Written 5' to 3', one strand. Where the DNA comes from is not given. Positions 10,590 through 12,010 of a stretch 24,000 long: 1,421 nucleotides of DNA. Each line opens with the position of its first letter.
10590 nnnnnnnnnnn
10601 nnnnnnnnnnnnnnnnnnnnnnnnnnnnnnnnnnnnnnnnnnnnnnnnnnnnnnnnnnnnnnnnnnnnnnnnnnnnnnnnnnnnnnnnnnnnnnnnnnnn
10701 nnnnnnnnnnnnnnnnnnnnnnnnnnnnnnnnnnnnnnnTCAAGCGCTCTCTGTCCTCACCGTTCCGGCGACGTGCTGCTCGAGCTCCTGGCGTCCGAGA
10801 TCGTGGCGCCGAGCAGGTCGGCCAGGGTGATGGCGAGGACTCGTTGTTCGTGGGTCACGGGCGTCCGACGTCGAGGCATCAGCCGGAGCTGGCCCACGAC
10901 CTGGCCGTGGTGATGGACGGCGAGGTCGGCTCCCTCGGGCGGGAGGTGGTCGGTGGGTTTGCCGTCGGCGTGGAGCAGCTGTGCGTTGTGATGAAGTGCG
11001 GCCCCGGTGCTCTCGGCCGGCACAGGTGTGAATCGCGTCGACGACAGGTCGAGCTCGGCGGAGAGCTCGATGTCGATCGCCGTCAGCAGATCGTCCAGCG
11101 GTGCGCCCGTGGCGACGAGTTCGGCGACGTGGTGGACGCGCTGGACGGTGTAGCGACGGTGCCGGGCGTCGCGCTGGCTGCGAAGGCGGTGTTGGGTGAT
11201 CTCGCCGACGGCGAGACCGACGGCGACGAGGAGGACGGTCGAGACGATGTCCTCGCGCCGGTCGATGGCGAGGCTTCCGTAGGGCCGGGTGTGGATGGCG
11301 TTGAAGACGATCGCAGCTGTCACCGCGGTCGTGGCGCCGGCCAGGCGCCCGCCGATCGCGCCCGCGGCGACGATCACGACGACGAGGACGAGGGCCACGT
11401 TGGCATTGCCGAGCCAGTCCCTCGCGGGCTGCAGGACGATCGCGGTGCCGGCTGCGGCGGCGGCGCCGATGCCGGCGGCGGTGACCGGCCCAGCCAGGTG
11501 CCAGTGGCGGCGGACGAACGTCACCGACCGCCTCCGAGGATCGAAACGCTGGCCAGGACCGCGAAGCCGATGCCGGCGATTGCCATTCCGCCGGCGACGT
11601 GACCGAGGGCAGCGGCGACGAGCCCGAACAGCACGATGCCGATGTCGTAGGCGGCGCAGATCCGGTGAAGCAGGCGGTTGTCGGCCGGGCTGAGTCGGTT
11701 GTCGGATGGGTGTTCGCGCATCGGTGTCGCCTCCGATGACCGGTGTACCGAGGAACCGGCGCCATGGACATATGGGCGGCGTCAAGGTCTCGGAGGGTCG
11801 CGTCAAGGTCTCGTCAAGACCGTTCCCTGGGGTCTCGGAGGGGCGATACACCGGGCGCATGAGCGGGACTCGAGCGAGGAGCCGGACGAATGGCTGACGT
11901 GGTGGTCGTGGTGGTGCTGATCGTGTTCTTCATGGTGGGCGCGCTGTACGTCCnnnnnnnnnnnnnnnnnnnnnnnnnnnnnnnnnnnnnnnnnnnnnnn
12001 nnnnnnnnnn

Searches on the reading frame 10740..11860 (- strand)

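Call 16: search_protein_families(library=pfam, proteins=[window:10740-11771:-, window:10757-11860:-], max_evalue=0.01)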
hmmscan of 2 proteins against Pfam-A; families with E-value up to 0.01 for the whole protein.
window:10740-11771:- (343 aa): 0 families

window:10757-11860:- (367 aa): 2 families
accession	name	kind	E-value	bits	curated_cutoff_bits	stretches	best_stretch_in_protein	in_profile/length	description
PF13493.11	DUF4118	-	2.8e-17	62.9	28.4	1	132-235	4-106/107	Domain of unknown function (DUF4118)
PF22739.2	NA-iREase3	-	0.0098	17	27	0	209-257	45-93/118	NACHT-associated inactive Restriction Endonuclease 2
